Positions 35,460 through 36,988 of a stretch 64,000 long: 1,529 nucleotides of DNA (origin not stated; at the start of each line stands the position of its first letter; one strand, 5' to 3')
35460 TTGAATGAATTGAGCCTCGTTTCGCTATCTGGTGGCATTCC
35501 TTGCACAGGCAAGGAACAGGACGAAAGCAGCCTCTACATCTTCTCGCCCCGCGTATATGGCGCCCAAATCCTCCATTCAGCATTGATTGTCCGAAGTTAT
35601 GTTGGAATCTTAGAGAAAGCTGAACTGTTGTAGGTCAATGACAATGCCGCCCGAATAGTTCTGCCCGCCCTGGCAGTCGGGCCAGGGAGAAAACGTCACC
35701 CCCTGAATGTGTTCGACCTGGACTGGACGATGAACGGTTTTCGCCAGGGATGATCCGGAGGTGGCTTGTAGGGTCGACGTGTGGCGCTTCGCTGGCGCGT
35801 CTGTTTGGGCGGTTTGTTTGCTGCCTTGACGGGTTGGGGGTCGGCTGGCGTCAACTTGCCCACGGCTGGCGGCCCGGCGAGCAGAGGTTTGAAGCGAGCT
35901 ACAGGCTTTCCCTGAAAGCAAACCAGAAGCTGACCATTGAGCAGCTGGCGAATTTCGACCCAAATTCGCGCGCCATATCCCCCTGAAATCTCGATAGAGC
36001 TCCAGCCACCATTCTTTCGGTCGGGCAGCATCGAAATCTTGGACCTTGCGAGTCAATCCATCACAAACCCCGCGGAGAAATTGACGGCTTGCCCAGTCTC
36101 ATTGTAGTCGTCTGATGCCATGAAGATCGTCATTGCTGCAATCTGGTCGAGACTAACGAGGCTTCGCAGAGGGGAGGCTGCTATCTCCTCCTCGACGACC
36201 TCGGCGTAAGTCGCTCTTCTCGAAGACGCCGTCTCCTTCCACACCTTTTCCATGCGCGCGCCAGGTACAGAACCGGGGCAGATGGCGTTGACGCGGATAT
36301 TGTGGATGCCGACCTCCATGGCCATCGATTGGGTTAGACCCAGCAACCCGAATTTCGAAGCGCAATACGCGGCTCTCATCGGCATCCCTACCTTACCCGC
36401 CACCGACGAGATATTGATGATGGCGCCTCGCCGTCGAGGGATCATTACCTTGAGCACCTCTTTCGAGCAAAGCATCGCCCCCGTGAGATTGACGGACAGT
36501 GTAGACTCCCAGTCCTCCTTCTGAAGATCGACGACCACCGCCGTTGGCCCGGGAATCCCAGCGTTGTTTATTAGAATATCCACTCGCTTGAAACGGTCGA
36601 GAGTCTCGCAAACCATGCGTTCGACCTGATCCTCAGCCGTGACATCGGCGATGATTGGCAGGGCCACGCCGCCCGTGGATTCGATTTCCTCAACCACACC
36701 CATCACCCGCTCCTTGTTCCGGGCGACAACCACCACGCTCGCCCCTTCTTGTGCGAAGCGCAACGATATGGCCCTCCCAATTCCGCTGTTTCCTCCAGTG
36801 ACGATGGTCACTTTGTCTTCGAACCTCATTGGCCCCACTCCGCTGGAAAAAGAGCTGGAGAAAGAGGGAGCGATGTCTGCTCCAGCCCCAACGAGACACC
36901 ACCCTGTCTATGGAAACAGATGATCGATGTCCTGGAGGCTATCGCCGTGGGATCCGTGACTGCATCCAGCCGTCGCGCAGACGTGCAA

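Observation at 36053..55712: Two-arm accessory gene cluster mixing corrinoid-dependent methyl transfer, THF/FAD N-demethylation, CoA-ester chemistry and a tungsten-type AOR: unassigned methylated-amine (quaternary amine?) catabolic system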

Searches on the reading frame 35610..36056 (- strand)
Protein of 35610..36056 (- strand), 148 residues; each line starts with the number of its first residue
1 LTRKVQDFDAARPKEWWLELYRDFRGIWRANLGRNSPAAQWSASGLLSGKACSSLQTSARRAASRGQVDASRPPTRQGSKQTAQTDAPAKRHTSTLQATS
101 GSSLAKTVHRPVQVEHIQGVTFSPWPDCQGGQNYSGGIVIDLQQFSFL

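Call 19: search_protein_families(library=pfam, proteins=[window:35610-36056:-], max_evalue=0.01)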
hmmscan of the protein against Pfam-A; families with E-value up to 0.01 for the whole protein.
window:35610-36056:- (148 aa): 0 families

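Call 29: search_protein_families(library=pfam, proteins=[window:35610-36056:-], max_evalue=10)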
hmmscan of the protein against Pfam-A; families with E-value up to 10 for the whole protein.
window:35610-36056:- (148 aa): 0 families

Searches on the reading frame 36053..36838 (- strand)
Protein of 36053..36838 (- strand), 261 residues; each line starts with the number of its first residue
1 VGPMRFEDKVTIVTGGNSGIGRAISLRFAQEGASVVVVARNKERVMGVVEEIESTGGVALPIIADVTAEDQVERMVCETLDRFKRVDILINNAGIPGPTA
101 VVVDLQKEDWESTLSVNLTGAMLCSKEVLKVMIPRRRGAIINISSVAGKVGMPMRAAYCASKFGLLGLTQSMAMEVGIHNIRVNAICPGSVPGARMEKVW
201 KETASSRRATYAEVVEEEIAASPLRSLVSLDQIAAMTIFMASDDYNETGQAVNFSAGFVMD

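Call 3: search_protein_families(library=pfam, proteins=[window:36053-36838:-])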
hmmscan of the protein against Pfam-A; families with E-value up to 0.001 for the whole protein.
window:36053-36838:- (261 aa): 4 families
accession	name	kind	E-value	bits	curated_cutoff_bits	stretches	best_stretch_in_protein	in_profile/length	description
PF00106.31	adh_short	-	1.6e-62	211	26.6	1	9-200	1-190/195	short chain dehydrogenase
PF13561.12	adh_short_C2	-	6.6e-54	183.4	27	1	17-257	5-234/236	Enoyl-(Acyl carrier protein) reductase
PF08659.16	KR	-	1.1e-15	58.5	22.6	1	11-161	3-152/180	KR domain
PF23441.1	SDR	-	0.00069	19.5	27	1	12-204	11-207/258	SDR-like rossmann domain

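Call 5: search_protein_families(library=ncbifam, proteins=[window:36053-36838:-])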
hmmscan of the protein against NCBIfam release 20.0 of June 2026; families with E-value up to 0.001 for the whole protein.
window:36053-36838:- (261 aa): 234 families (the best 25 are shown)
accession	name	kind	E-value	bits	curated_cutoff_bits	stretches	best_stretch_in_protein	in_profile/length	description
NF009093.0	PRK12429.1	subfamily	4.1e-64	216.3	258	1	5-260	2-258/259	3-hydroxybutyrate dehydrogenase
NF009466.0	PRK12826.1-2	subfamily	6.8e-64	215.7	222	1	8-245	3-230/248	3-oxoacyl-ACP reductase FabG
NF004791.0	PRK06138.1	equivalog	2.8e-59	200.5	312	1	4-246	1-236/252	SDR family oxidoreductase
TIGR01963.1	PHB_DH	subfamily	6.1e-59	199.3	307.05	1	9-260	2-254/255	3-hydroxybutyrate dehydrogenase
NF005559.1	PRK07231.1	subfamily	4.4e-58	196.7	215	1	5-244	1-232/249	glucose 1-dehydrogenase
NF005681.0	PRK07478.1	subfamily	1.6e-57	194.8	267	1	5-252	3-243/254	SDR family oxidoreductase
NF004198.0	PRK05653.1-3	equivalog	2.3e-57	194.3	296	1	6-260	5-248/248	3-oxoacyl-ACP reductase FabG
NF009050.0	PRK12384.1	equivalog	2.7e-56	191.1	307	1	8-260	2-258/259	sorbitol-6-phosphate dehydrogenase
NF004818.0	PRK06172.1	equivalog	3e-56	190.6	336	1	4-258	3-250/253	SDR family oxidoreductase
TIGR01830.1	3oxo_ACP_reduc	equivalog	4.5e-56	190.2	297.75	1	12-257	2-237/239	3-oxoacyl-[acyl-carrier-protein] reductase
NF005309.0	PRK06841.1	subfamily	4.4e-54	183.7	286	1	5-246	12-239/255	GolD/DthD family dehydrogenase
NF005806.0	PRK07666.1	equivalog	3.1e-52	177.3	286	1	6-192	5-190/239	3-ketoacyl-ACP reductase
NF005472.0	PRK07067.1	equivalog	5.9e-52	176.8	338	1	4-260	2-256/257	L-iditol 2-dehydrogenase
NF004203.0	PRK05653.2-4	subfamily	7.3e-51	173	313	1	4-245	2-242/260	3-oxoacyl-ACP reductase FabG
NF052558.1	MBtsdlDhBudC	equivalog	1.3e-50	172.3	270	1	6-244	1-226/250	meso-2,3-butanediol dehydrogenase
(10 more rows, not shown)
